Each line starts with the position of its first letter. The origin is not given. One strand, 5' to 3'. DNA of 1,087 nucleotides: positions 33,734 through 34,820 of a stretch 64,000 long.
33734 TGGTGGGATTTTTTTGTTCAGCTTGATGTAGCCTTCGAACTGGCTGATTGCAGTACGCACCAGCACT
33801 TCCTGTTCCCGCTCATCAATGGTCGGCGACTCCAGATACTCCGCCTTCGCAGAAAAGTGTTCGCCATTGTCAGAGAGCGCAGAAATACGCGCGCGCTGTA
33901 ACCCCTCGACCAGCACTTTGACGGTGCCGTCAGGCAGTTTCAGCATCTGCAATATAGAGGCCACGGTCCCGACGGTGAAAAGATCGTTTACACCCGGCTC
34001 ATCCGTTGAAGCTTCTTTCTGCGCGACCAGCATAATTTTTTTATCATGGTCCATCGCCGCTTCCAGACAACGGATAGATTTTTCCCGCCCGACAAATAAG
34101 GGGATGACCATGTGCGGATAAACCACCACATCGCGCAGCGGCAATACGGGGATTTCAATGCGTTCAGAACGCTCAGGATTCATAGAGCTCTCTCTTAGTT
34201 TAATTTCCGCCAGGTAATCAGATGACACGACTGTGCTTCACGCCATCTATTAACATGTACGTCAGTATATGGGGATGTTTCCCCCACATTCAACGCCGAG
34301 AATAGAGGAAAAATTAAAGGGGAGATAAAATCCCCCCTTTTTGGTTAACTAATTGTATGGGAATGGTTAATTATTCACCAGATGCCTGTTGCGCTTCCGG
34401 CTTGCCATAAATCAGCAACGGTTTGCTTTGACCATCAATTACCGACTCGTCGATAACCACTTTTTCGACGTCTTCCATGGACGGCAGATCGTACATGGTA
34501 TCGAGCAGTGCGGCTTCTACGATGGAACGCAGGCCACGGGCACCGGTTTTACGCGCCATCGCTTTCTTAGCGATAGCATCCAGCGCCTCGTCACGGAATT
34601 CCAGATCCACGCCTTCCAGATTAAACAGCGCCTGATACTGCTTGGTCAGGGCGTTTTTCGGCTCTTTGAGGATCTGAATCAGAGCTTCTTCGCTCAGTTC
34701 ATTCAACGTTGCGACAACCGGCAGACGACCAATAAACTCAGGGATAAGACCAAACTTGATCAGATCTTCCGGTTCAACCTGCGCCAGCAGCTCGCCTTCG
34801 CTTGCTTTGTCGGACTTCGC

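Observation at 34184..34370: lon promoter carries the GGGG-N7-CCCC motif known as an IS186 insertion hotspot, here uninterrupted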

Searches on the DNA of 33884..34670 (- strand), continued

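Call 35: get_annotated_region(hit=H46, flank=1800)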
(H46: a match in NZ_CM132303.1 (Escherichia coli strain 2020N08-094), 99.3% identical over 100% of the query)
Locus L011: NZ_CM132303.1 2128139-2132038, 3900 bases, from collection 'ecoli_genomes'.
description: Escherichia coli strain 2020N08-094 chromosome, whole genome shotgun sequence
organism: Escherichia coli strain 2020N08-094 (NCBI taxid 562)
replicon: chromosome; assembly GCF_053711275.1
host: Homo sapiens; source: urine; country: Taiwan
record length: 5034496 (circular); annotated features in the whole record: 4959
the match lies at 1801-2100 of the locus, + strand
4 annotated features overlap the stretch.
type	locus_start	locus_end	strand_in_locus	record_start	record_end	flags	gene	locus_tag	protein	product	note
CDS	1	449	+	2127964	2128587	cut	clpP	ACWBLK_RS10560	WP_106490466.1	ATP-dependent Clp endopeptidase proteolytic subunit ClpP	-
CDS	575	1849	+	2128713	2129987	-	clpX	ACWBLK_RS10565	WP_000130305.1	ATP-dependent protease ATP-binding subunit ClpX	-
CDS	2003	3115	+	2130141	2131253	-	-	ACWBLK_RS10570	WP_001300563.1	IS4-like element IS421 family transposase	-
CDS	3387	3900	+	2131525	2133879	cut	lon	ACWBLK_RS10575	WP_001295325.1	endopeptidase La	-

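Call 36: get_annotated_region(hit=H43, flank=1800)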
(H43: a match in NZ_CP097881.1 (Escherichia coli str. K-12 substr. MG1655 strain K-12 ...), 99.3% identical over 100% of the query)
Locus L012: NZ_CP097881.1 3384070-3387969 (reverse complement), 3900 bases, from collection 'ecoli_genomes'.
description: Escherichia coli str. K-12 substr. MG1655 strain K-12 chromosome, complete genome
organism: Escherichia coli str. K-12 substr. MG1655 strain K-12 substr. MG1655 (NCBI taxid 511145)
replicon: chromosome; assembly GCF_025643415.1
host: not applicable; source: not applicable; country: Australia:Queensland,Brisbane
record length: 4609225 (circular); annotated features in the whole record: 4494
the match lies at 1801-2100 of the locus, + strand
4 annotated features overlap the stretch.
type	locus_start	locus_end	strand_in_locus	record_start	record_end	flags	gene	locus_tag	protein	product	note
CDS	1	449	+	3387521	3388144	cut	clpP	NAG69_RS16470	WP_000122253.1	ATP-dependent Clp endopeptidase proteolytic subunit ClpP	-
CDS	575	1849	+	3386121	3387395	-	clpX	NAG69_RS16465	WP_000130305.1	ATP-dependent protease ATP-binding subunit ClpX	-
CDS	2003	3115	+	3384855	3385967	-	-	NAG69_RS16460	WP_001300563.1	IS4-like element IS421 family transposase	-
CDS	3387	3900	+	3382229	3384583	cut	lon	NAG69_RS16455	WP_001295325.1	endopeptidase La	-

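Call 37: get_annotated_region(hit=H146, flank=3000)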
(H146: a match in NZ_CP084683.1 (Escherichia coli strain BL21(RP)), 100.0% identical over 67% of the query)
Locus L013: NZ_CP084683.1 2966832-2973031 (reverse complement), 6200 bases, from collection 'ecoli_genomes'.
description: Escherichia coli strain BL21(RP) chromosome, complete genome
organism: Escherichia coli strain BL21(RP) (NCBI taxid 562)
replicon: chromosome; assembly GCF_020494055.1
host: -; source: -; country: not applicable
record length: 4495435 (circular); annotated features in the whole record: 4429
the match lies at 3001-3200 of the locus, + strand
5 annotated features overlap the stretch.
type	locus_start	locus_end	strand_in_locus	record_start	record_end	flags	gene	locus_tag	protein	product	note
CDS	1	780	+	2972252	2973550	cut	tig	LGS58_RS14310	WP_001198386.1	trigger factor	-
CDS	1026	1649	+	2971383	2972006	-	clpP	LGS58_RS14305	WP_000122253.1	ATP-dependent Clp endopeptidase proteolytic subunit ClpP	-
CDS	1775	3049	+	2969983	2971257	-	clpX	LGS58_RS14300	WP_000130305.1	ATP-dependent protease ATP-binding subunit ClpX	-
CDS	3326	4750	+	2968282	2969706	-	-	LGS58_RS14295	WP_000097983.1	mannose-1-phosphate guanylyltransferase/mannose-6-phosphate isomerase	-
CDS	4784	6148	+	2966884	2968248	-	cpsG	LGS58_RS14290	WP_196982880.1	colanic acid biosynthesis phosphomannomutase CpsG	-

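Call 42: search_dna_similar(query=L002:2800-3900:+, collection=ecoli_genomes, mode=near, max_rows=10, rows=spread)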
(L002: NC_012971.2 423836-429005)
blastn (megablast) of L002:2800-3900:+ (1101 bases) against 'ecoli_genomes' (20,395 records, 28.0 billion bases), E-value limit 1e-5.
Records with a match: 2799; places in all: 8581; records where one place covers at least 80% of the query: 2717.
Genomes with a match: 2214 of 5426; with a place that covers at least 80% of the query: 2168. Places per genome that has any: lowest 1, median 3, highest 22. On chromosomes: 7736 places; on plasmids: 845.
Best place of each record, by identity: >=99% 2707; 95-99% 90; 90-95% 2.
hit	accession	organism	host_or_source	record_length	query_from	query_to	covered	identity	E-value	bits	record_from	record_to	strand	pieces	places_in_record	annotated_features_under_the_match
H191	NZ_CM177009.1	Escherichia coli strain VL7S7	Homo sapiens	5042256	1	1101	100%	100.0%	0e+0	2053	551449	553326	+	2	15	IS4-like element IS186B family transposase | IS1-like element IS1A family transposase | transposase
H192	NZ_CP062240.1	Escherichia coli strain AML001_ev02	not applicable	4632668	1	1101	100%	100.0%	0e+0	2034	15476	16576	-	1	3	IS4-like element IS421 family transposase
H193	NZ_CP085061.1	Escherichia coli strain P30_L1_05.20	Homo sapiens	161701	1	1101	100%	100.0%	0e+0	2034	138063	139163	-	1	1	IS4-like element IS421 family transposase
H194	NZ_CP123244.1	Escherichia coli strain YZMc3-1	chicken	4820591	1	1101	100%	100.0%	0e+0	2034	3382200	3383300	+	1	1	IS4-like element IS421 family transposase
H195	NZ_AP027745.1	Escherichia coli strain 2017-01-4CC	Homo sapiens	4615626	1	1101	100%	100.0%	0e+0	2034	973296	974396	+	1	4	IS4-like element IS421 family transposase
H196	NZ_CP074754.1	Escherichia coli strain F3_13_1_3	bovine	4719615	1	1101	100%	100.0%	0e+0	2034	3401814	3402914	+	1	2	IS4-like element IS421 family transposase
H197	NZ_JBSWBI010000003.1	Escherichia coli strain 44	Homo sapiens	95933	1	1101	100%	100.0%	0e+0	2034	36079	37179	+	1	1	IS4-like element IS421 family transposase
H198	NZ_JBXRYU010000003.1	Escherichia coli strain EC07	Homo sapiens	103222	1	1101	100%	100.0%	0e+0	2034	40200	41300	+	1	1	IS4-like element IS421 family transposase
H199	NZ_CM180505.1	Escherichia coli strain E2386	Homo sapiens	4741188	1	1101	100%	99.9%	0e+0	2028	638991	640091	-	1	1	IS4-like element IS421 family transposase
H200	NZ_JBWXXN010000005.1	Escherichia coli strain GPEC349-628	chicken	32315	1050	1101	5%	100.0%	2e-16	97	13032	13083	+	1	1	hypothetical protein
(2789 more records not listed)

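Call 51: search_dna_similar(query=window:34248-34308:-, collection=ecoli_genomes, mode=near, max_rows=40, rows=spread)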
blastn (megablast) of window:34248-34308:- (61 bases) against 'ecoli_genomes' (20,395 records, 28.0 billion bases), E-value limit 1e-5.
Records with a match: 5426; places in all: 5481; records where one place covers at least 80% of the query: 5369.
Genomes with a match: 5425 of 5426; with a place that covers at least 80% of the query: 5369. Places per genome that has any: lowest 1, median 1, highest 2. On chromosomes: 5479 places; on plasmids: 2.
Best place of each record, by identity: >=99% 5355; 95-99% 71.
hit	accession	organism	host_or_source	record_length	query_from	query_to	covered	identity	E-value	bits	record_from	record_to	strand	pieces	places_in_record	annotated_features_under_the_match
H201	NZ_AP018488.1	Escherichia coli O157:H7 strain PV15-279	Homo sapiens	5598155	1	61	100%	100.0%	5e-23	113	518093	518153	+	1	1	none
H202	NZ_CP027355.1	Escherichia coli strain 2013C-4991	Homo sapiens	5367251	1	61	100%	100.0%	5e-23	113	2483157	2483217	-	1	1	none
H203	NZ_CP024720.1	Escherichia coli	Bos mutus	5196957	1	61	100%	100.0%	5e-23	113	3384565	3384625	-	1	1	none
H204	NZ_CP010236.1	Escherichia coli strain S42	not applicable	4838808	1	61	100%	100.0%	5e-23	113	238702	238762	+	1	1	none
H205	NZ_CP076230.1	Escherichia coli O157:H7 strain Rafaela_II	Rectal swab of live bovine cattle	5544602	1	61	100%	100.0%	5e-23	113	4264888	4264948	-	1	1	none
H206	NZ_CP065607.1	Escherichia coli strain FDAARGOS_946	missing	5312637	1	61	100%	100.0%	5e-23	113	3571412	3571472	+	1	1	none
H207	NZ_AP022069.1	Escherichia coli strain WP4-W18-ESBL-09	-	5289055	1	61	100%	100.0%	5e-23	113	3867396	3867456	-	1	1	none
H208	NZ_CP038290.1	Escherichia coli O157:H7 strain TX 265-1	cattle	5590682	1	61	100%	100.0%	5e-23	113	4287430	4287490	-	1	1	none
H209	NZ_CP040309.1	Escherichia coli strain 21B8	cattle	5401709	1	61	100%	100.0%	5e-23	113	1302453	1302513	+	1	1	none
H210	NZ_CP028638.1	Escherichia coli strain 133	cattle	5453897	1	61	100%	100.0%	5e-23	113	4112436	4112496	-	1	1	none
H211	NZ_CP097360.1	Escherichia coli strain AGR4587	water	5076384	1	61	100%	100.0%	5e-23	113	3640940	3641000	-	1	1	none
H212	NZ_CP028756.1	Escherichia coli strain A19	Vampire bat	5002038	1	61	100%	100.0%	5e-23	113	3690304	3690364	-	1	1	none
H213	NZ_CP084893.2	Escherichia coli strain g94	laboratory experiment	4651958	1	61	100%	100.0%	5e-23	113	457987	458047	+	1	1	none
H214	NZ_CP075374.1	Escherichia coli strain no107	stool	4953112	1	61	100%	100.0%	5e-23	113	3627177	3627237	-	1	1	none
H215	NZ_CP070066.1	Escherichia coli strain FDAARGOS_1296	Homo sapiens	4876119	1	61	100%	100.0%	5e-23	113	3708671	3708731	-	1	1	none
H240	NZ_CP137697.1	Escherichia coli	missing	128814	25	61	61%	100.0%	1e-9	69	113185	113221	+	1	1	none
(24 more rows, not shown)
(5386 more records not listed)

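Call 53: get_annotated_region(hit=H240, flank=4000)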
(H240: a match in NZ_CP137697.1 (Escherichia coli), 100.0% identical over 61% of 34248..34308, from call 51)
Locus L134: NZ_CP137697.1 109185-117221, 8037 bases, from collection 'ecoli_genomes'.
description: Escherichia coli isolate FELIX_MS533 plasmid pEcFELIX533.1, complete sequence
organism: Escherichia coli (NCBI taxid 562)
replicon: plasmid pEcFELIX533.1; assembly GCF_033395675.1
host: missing; source: -; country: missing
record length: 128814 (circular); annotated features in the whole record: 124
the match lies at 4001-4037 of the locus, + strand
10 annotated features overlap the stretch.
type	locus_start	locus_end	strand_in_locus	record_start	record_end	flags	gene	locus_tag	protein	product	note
CDS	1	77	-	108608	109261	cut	nfsB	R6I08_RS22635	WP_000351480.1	oxygen-insensitive NAD(P)H nitroreductase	-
CDS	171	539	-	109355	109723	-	ybdF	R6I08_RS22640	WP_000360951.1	MmcQ/YjbR family DNA-binding protein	-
CDS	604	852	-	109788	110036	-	ybdJ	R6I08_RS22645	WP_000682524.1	DUF1158 domain-containing protein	-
CDS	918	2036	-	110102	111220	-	ybdK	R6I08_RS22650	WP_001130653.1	YbdK family carboxylate-amine ligase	-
CDS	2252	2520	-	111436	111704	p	-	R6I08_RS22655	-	hypothetical protein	frameshifted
CDS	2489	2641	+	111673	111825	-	hokE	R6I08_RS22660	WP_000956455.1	type I toxin-antitoxin system toxin HokE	-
CDS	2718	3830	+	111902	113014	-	-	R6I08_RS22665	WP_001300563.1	IS4-like element IS421 family transposase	-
CDS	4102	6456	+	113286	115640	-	lon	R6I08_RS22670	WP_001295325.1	endopeptidase La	-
CDS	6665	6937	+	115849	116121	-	hupB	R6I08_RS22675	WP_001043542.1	nucleoid-associated protein HU-beta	-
CDS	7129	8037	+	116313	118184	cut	ppiD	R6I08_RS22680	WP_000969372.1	peptidylprolyl isomerase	-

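Call 55: get_annotated_region(hit=H192, flank=600)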
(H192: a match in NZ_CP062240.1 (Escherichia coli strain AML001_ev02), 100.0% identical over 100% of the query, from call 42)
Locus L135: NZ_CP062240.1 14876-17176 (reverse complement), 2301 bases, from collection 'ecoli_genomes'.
description: Escherichia coli strain AML001_ev02 chromosome, complete genome
organism: Escherichia coli strain AML001_ev02 (NCBI taxid 562)
replicon: chromosome; assembly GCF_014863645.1
host: not applicable; source: not applicable; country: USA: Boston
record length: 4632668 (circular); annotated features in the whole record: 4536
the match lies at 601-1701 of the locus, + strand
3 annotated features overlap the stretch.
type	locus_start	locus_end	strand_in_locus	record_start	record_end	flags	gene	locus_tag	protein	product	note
CDS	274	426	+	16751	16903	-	mokC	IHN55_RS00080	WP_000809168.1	type I toxin-antitoxin system toxin MokC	-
CDS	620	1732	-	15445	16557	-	-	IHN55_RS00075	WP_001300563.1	IS4-like element IS421 family transposase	-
CDS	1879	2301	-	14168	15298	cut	dnaJ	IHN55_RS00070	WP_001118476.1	molecular chaperone DnaJ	-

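Call 56: get_annotated_region(hit=H194, flank=600)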
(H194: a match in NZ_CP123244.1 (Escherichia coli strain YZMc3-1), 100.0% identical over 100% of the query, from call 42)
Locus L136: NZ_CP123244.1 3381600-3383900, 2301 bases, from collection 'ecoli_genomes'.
description: Escherichia coli strain YZMc3-1 chromosome, complete genome
organism: Escherichia coli strain YZMc3-1 (NCBI taxid 562)
replicon: chromosome; assembly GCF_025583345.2
host: chicken; source: feces; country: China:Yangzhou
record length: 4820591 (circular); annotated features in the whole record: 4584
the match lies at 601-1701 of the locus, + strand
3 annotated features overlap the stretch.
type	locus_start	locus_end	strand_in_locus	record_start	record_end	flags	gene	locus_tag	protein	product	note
CDS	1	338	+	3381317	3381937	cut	entD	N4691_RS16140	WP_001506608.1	enterobactin synthase subunit EntD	-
CDS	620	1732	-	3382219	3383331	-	-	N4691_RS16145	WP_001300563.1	IS4-like element IS421 family transposase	-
CDS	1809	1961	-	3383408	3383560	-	hokE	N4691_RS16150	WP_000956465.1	type I toxin-antitoxin system toxin HokE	-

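Call 57: get_annotated_region(hit=H195, flank=600)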
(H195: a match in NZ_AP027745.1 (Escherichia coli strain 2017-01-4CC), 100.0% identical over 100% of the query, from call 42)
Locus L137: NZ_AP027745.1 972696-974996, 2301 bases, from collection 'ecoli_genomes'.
description: Escherichia coli strain 2017-01-4CC chromosome, complete genome
organism: Escherichia coli strain 2017-01-4CC (NCBI taxid 562)
replicon: chromosome; assembly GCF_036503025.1
host: Homo sapiens; source: feces; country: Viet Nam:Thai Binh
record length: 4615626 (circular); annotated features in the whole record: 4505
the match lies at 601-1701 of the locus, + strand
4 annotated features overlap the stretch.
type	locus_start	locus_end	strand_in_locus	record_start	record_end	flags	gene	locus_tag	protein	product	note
CDS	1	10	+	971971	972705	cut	cysH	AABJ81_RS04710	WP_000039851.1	phosphoadenosine phosphosulfate reductase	-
CDS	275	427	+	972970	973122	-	-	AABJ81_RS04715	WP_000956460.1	Hok/Gef family protein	-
CDS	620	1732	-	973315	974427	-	-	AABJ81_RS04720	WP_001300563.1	IS4-like element IS421 family transposase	-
CDS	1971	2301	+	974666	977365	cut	-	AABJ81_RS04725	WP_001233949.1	CRISPR-associated helicase/endonuclease Cas3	-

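Call 58: get_annotated_region(hit=H196, flank=600)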
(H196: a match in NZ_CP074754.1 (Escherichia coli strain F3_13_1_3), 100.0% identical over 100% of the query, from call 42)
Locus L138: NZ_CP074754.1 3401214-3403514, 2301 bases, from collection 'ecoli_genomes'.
description: Escherichia coli strain F3_13_1_3 chromosome, complete genome
organism: Escherichia coli strain F3_13_1_3 (NCBI taxid 562)
replicon: chromosome; assembly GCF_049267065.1
host: bovine; source: missing; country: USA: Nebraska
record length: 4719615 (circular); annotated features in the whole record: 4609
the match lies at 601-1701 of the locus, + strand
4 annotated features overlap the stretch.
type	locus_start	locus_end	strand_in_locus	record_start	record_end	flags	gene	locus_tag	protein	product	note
CDS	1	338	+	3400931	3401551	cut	entD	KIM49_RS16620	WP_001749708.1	enterobactin synthase subunit EntD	-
CDS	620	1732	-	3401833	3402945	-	-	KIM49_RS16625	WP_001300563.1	IS4-like element IS421 family transposase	-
CDS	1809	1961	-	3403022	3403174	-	hokE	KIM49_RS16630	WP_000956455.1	type I toxin-antitoxin system toxin HokE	-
CDS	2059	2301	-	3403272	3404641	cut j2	-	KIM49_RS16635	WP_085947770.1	IS3-like element IS150 family transposase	programmed frameshift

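Call 59: get_annotated_region(hit=H199, flank=600)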
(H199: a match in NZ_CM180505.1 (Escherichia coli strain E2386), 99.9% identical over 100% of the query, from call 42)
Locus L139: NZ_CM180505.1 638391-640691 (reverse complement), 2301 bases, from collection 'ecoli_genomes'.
description: Escherichia coli strain E2386 chromosome, whole genome shotgun sequence
organism: Escherichia coli strain E2386 (NCBI taxid 562)
replicon: chromosome; assembly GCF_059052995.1
host: Homo sapiens; source: Diarrheal stool; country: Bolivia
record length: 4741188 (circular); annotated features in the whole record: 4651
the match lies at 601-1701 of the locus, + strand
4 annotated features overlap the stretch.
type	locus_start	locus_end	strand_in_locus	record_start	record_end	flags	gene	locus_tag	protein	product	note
CDS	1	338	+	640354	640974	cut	entD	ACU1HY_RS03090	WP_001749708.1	enterobactin synthase subunit EntD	-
CDS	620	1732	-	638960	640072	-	-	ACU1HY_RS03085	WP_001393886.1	IS4-like element IS421 family transposase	-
CDS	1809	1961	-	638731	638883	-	hokE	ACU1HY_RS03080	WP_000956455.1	type I toxin-antitoxin system toxin HokE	-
CDS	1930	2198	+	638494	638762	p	-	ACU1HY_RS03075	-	hypothetical protein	frameshifted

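Call 60: get_annotated_region(hit=H193, flank=600)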
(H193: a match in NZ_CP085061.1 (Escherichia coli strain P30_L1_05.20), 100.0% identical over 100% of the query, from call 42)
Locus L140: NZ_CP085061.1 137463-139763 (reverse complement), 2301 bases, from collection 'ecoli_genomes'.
description: Escherichia coli strain P30_L1_05.20 plasmid pNDM_P30_L1_05.20, complete sequence
organism: Escherichia coli strain P30_L1_05.20 (NCBI taxid 562)
replicon: plasmid pNDM_P30_L1_05.20; assembly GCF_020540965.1
host: Homo sapiens; source: rectal swab; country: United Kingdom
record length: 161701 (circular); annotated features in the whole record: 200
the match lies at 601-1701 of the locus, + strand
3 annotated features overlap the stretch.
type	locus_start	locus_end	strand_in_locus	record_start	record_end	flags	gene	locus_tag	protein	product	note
CDS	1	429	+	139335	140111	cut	-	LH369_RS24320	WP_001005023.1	hypothetical protein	-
CDS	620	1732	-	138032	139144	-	-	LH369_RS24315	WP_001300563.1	IS4-like element IS421 family transposase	-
CDS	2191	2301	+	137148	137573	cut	-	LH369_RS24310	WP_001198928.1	antirestriction protein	-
